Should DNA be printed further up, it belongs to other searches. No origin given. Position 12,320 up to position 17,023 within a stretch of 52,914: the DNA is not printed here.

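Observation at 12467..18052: Dehydratase domain appears split across the two divergent genes, as expected if a single inversion broke one megasynthase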

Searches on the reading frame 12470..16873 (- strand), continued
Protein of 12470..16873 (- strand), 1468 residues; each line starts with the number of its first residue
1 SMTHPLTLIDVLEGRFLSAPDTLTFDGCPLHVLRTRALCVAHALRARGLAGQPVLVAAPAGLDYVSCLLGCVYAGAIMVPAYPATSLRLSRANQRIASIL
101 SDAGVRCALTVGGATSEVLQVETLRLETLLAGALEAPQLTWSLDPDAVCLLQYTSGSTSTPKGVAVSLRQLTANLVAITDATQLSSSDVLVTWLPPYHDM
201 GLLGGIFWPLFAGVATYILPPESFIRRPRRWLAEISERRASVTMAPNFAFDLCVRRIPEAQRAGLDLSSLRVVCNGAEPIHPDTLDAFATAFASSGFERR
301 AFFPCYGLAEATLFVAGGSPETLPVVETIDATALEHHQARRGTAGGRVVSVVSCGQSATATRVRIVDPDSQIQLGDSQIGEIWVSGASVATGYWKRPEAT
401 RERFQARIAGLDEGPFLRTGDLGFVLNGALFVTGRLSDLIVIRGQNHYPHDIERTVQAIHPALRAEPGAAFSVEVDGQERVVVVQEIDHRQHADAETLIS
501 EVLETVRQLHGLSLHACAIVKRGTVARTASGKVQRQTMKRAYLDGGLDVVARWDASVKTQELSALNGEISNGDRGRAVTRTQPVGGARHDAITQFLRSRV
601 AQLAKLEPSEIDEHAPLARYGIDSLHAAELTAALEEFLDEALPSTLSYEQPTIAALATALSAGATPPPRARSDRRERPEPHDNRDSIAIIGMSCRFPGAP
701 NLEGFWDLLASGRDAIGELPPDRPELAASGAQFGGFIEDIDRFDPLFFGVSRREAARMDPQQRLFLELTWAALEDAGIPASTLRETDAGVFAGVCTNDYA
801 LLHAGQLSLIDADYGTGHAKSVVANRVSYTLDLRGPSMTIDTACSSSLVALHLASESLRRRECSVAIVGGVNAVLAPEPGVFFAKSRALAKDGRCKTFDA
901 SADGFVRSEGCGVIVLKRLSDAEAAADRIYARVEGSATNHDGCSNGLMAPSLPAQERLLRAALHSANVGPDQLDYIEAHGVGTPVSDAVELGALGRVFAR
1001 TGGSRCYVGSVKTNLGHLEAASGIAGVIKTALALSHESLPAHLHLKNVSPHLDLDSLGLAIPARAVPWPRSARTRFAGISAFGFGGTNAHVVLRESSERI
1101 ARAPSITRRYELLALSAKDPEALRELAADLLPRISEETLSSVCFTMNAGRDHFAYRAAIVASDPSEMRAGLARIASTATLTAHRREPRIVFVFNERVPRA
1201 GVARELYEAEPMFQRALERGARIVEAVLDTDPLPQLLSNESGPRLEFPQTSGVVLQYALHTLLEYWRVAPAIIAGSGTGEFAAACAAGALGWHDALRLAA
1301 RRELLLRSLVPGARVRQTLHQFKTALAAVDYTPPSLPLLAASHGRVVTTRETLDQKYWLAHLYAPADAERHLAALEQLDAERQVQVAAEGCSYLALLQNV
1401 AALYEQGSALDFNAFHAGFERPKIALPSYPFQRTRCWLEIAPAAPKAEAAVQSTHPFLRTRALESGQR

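Call 82: search_protein_families(library=pfam, proteins=[P0050, P0054, P0060], max_evalue=0.001)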
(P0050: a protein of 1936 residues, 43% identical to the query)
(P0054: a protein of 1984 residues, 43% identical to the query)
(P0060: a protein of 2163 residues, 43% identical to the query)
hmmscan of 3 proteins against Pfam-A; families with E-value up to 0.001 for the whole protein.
P0050 (1936 aa): 14 families
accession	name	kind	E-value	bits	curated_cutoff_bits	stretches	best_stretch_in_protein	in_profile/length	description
PF00109.32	ketoacyl-synt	-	5.6e-105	350.9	20.8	1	710-958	2-252/252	Beta-ketoacyl synthase, N-terminal domain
PF00501.34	AMP-binding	-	1.5e-70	238.4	29.9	1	20-422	1-384/384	AMP-binding enzyme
PF00698.26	Acyl_transf_1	-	8.2e-62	209.9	32.7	1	1237-1556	2-318/319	Acyl transferase domain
PF02801.28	Ketoacyl-synt_C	-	1.6e-46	157.6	20.8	1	966-1083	1-118/119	Beta-ketoacyl synthase, C-terminal domain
PF00550.31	PP-binding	-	6.6e-33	113.2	20.8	2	1745-1808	2-65/67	Phosphopantetheine attachment site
PF22621.2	CurL-like_PKS_C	-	1.7e-21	76.3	27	1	1152-1217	1-64/64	CurL-like, PKS C-terminal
PF00668.25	Condensation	-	3.9e-16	59.2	30.6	1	1833-1935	5-112/456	Condensation domain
PF16197.11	KAsynt_C_assoc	-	2.2e-14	54.3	33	1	1087-1202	2-107/111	Ketoacyl-synthetase C-terminal extension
PF22336.2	RhiE-like_linker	-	1.7e-13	50.7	27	1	1156-1222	2-65/67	RhiE-like, KS-MAT linker domain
PF23297.2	ACP_SdgA_C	-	6.4e-10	39.4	27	1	1748-1808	17-77/95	Highly reducing polyketide synthase sdgA, C-terminal ACP domain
PF23024.1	AMP-dom_DIP2-like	-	3.6e-07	30.6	27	1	466-580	2-109/110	Disco-interacting protein 2-like, AMP domain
PF24919.1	Mug62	-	5.8e-06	26.5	27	1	473-578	31-149/164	Meiotically up-regulated gene 62 protein-like domain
PF00108.29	Thiolase_N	-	1.1e-05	25.4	26.4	1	860-908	63-113/260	Thiolase, N-terminal domain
PF21089.3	PKS_DH_N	-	0.00025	21.4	27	0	1612-1696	1-102/103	Polyketide synthase dehydratase domain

P0054 (1984 aa): 13 families
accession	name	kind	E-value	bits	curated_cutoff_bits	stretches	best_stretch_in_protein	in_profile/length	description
PF00109.32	ketoacyl-synt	-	1.4e-102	343.1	20.8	1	704-951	2-252/252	Beta-ketoacyl synthase, N-terminal domain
PF00501.34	AMP-binding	-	3.3e-66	224.1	29.9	1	24-421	3-384/384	AMP-binding enzyme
PF00698.26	Acyl_transf_1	-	2.8e-61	208.2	32.7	1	1232-1549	2-318/319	Acyl transferase domain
PF00668.25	Condensation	-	8.9e-60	203.1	30.6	1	1733-1984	3-257/456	Condensation domain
PF02801.28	Ketoacyl-synt_C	-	1.3e-44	151.5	20.8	1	959-1075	1-118/119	Beta-ketoacyl synthase, C-terminal domain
PF00550.31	PP-binding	-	2.2e-27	95.5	20.8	2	1651-1709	8-66/67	Phosphopantetheine attachment site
PF23024.1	AMP-dom_DIP2-like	-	9.8e-15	55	27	1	465-577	2-107/110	Disco-interacting protein 2-like, AMP domain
PF16197.11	KAsynt_C_assoc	-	1.2e-14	55.1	33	1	1079-1190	2-107/111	Ketoacyl-synthetase C-terminal extension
PF23297.2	ACP_SdgA_C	-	2.1e-14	53.8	27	1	1643-1720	12-89/95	Highly reducing polyketide synthase sdgA, C-terminal ACP domain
PF22621.2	CurL-like_PKS_C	-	3.6e-13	49.7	27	1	1143-1205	1-64/64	CurL-like, PKS C-terminal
PF22336.2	RhiE-like_linker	-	2.4e-06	27.8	27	1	1147-1211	2-66/67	RhiE-like, KS-MAT linker domain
PF24919.1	Mug62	-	1.2e-05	25.4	27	1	515-577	72-149/164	Meiotically up-regulated gene 62 protein-like domain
PF00108.29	Thiolase_N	-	8.8e-05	22.4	26.4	1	864-901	76-113/260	Thiolase, N-terminal domain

P0060 (2163 aa): 13 families
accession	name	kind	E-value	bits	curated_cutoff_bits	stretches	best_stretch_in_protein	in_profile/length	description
PF00109.32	ketoacyl-synt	-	1.9e-102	342.7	20.8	1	706-953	2-252/252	Beta-ketoacyl synthase, N-terminal domain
PF00668.25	Condensation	-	3.6e-76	257.1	30.6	1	1830-2147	5-326/456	Condensation domain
PF00501.34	AMP-binding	-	5.2e-68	230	29.9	1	28-418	10-384/384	AMP-binding enzyme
PF00698.26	Acyl_transf_1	-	7.1e-55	187.1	32.7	1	1234-1536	2-300/319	Acyl transferase domain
PF02801.28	Ketoacyl-synt_C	-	1.8e-44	151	20.8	1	961-1078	1-118/119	Beta-ketoacyl synthase, C-terminal domain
PF00550.31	PP-binding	-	2.7e-32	111.3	20.8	2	610-675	2-67/67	Phosphopantetheine attachment site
PF22621.2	CurL-like_PKS_C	-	8.3e-22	77.4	27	1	1144-1207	1-64/64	CurL-like, PKS C-terminal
PF16197.11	KAsynt_C_assoc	-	3.6e-15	56.8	33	1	1082-1192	2-107/111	Ketoacyl-synthetase C-terminal extension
PF22336.2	RhiE-like_linker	-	4.5e-14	52.6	27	1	1148-1213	2-66/67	RhiE-like, KS-MAT linker domain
PF23024.1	AMP-dom_DIP2-like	-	1.2e-13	51.5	27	1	462-576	2-109/110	Disco-interacting protein 2-like, AMP domain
PF23297.2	ACP_SdgA_C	-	1.3e-11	44.9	27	1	1745-1812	18-85/95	Highly reducing polyketide synthase sdgA, C-terminal ACP domain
PF00108.29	Thiolase_N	-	1.9e-06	27.9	26.4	1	854-903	62-113/260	Thiolase, N-terminal domain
PF24919.1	Mug62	-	4e-05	23.7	27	1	470-574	32-149/164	Meiotically up-regulated gene 62 protein-like domain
